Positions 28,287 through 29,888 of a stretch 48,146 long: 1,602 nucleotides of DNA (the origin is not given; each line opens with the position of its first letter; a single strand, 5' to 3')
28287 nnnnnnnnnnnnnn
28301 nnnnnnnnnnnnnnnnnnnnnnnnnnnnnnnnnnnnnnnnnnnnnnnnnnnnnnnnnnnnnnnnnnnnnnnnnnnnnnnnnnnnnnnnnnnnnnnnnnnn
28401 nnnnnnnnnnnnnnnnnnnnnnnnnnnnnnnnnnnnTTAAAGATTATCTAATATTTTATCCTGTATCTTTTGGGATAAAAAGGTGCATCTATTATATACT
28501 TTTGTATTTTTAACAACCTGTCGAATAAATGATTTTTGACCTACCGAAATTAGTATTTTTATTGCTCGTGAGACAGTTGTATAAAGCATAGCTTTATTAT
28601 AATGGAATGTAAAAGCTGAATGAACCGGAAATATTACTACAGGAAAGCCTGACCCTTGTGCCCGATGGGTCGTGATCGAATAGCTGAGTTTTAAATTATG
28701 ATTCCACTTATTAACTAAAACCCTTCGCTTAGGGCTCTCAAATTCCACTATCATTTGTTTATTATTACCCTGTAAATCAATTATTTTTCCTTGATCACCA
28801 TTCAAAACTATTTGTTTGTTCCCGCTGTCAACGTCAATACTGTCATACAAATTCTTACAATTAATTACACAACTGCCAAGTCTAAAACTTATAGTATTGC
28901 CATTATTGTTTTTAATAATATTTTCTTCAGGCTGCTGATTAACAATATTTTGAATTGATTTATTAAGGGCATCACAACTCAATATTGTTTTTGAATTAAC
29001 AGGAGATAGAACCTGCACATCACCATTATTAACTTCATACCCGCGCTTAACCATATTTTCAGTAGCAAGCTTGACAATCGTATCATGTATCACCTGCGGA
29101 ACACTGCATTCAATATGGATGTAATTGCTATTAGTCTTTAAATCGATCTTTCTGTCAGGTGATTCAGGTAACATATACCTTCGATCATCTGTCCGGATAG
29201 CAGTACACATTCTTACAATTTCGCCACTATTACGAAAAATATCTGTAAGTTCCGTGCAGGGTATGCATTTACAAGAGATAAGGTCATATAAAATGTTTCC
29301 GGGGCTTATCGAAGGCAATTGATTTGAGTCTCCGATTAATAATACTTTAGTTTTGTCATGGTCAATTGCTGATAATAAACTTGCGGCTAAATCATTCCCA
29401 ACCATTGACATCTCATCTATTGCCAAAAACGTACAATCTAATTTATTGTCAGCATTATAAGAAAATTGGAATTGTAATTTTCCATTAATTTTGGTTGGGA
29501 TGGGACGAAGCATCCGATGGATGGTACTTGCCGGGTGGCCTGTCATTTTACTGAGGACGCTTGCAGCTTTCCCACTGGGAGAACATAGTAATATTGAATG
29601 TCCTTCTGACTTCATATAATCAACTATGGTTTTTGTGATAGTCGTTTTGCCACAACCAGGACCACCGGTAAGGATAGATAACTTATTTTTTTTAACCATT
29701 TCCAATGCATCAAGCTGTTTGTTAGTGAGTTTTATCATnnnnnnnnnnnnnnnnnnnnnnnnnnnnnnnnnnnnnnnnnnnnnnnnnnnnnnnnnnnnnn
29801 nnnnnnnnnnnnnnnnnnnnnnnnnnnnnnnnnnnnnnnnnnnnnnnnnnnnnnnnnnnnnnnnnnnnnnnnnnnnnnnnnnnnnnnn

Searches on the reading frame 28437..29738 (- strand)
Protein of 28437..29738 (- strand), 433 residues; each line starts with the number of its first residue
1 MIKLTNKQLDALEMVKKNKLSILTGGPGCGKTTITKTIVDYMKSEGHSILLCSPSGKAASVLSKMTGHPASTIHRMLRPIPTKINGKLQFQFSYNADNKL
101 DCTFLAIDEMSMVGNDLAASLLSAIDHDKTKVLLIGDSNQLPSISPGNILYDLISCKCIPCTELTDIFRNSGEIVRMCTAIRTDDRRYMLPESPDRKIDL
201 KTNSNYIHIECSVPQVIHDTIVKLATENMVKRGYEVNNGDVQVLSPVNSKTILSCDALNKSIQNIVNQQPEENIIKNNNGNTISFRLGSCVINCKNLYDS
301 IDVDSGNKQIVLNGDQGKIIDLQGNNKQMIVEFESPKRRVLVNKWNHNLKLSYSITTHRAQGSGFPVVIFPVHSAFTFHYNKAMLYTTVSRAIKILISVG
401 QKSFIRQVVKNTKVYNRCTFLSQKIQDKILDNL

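Call 16: search_protein_families(library=pfam, proteins=[window:28437-29738:-], max_evalue=0.01)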
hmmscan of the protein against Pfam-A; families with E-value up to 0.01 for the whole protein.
window:28437-29738:- (433 aa): 18 families
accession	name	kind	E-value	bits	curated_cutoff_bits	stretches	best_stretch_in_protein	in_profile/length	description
PF13604.12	AAA_30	-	1.2e-36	126.7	27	1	4-187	2-174/191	AAA domain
PF13245.12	AAA_19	-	3.9e-35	121.4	25.1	1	8-145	1-133/134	AAA domain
PF13086.12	AAA_11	-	2.1e-11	44.5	27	1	4-63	2-69/257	AAA domain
PF01443.25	Viral_helicase1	-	7e-10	39.5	21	1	22-158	2-115/228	Viral superfamily 1 RNA helicase core domain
PF13538.12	UvrD_C_2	-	6.3e-08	32.8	27.4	1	352-393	2-46/52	UvrD-like helicase C-terminal domain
PF18335.7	SH3_13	-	2e-07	31.1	41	1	258-333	1-65/65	ATP-dependent RecD-like DNA helicase SH3 domain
PF20720.3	nSTAND3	-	1.5e-06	28.4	27.2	1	10-53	9-52/155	Novel STAND NTPase 3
PF24883.2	NPHP3_N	-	1.6e-06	28.8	24.8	1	16-51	20-55/164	Nephrocystin 3, N-terminal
PF05970.20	PIF1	-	8.3e-06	26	25.9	1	11-121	9-122/223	PIF1-like helicase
PF00004.35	AAA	-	8.4e-06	26.7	21.2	1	22-148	2-118/131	ATPase family associated with various cellular activities (AAA)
PF13401.12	AAA_22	-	0.00026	21.8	27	1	18-138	5-124/130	AAA domain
PF02562.22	PhoH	-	0.0003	20.8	27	1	4-89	5-92/205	PhoH-like protein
PF06414.18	Zeta_toxin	-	0.00049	20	22.3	0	16-50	14-48/199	Zeta toxin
PF07728.20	AAA_5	-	0.0027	18.1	22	0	22-131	3-96/139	AAA domain (dynein-related subfamily)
PF03266.21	NTPase_1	-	0.0033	17.7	23.9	1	22-48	3-29/168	NTPase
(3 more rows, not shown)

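Call 17: search_protein_families(library=phrogs, proteins=[window:28437-29738:-], max_evalue=0.001)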
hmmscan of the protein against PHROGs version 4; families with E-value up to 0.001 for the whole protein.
window:28437-29738:- (433 aa): 6 families
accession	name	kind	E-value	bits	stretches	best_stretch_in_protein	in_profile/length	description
phrog_4412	-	DNA, RNA and nucleotide metabolism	8.2e-109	366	1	2-423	329-736/743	exonuclease V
phrog_325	-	DNA, RNA and nucleotide metabolism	4.5e-55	188.4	1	1-406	468-874/986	Dda-like helicase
phrog_25471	-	unknown function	9.7e-07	30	1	4-142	3-161/162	-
phrog_170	-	other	4.6e-06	27.3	0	4-37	76-109/323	PhoH-like phosphate starvation-inducible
phrog_1967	-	DNA, RNA and nucleotide metabolism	6.4e-05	22.7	1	3-53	152-203/776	DNA helicase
phrog_25411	-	unknown function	0.00018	21.3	0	6-61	216-273/627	-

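Call 22: search_dna_similar(query=window:28437-29738:-, collection=phages, mode=protein, max_rows=15)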
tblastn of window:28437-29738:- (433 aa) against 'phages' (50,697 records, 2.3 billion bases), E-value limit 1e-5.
Records with a match: 1871; places in all: 1876; records where one place covers at least 80% of the query: 328.
Best place of each record, by identity: <60% 1871.
By first word of the organism name: Escherichia 605; Pseudomonas 322; Klebsiella 277; Shigella 82; Enterobacteria 48; Enterobacter 47; Vibrio 41; Bacillus 38; Bacteriophage 37; Yersinia 33; and 56 more.
By host as written in the record: Escherichia coli 262; - 236; Pseudomonas aeruginosa 131; Klebsiella pneumoniae 90; Pseudomonas aeruginosa PAO1 85; Pseudomonas sp. 31; Escherichia coli B 28; Escherichia coli O157:H7 24; and 421 more.
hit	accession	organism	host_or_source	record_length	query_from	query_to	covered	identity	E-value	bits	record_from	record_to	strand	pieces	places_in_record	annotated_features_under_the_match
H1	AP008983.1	Clostridium phage c-st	Clostridium botulinum type C strain ...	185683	2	421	97%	34.4%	9e-55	202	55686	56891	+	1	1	exodeoxyribonuclease V, alpha subunit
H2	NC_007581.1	Clostridium phage c-st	Clostridium botulinum type C strain ...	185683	2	421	97%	34.4%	9e-55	202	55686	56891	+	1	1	exonuclease V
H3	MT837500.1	Bacteriophage sp.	human fecal samples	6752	2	433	100%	32.9%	7e-48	181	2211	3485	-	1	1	record has no annotation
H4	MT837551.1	Bacteriophage sp.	human fecal samples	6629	2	430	99%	32.3%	5e-50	187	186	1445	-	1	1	record has no annotation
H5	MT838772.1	Bacteriophage sp.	human fecal samples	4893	1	429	99%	32.3%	2e-50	189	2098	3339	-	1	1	record has no annotation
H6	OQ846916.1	Alicyclobacillus phage KKP_3916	Alicyclobacillus acidoterrestris strain ...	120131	4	423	97%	32.2%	9e-24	210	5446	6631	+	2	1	hypothetical protein (x2)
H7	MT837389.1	Bacteriophage sp.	human fecal samples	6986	17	427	95%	32.8%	1e-49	186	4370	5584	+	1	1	record has no annotation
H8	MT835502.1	Bacteriophage sp.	human fecal samples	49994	2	429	99%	31.4%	1e-42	166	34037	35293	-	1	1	record has no annotation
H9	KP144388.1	Geobacillus virus E3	failed fermentation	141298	2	421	97%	31.8%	4e-43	167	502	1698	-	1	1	RecD/TrA-like helicase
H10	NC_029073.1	Geobacillus virus E3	failed fermentation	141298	2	421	97%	31.8%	4e-43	167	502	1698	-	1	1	exonuclease V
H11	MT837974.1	Bacteriophage sp.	human fecal samples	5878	2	423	97%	31.3%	4e-42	164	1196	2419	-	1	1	record has no annotation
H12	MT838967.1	Bacteriophage sp.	human fecal samples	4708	2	425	98%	31.1%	5e-42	164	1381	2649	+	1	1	record has no annotation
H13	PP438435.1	Dolichospermum phage Dfl-JY45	Dolichospermum flos-aquae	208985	2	433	100%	29.5%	5e-45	173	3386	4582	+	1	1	hypothetical protein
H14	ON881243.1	Bacillus phage PK-3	Bacillus sp.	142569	2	427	98%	29.6%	2e-46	177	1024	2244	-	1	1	AAA ATPase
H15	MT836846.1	Bacteriophage sp.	human fecal samples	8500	3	426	98%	29.4%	2e-23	109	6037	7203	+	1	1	record has no annotation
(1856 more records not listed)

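Call 23: find_related_loci(query=window:28437-29738:-, collection=viral_contigs, flank=6000)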
Query window:28437-29738:- (433 aa) in viral_contigs; peptide patterns used: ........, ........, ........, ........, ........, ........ (x = any residue, [..] = any of these).
21 stretches matched a pattern, but none encodes a relative of the query by tblastn (E <= 1e-3).
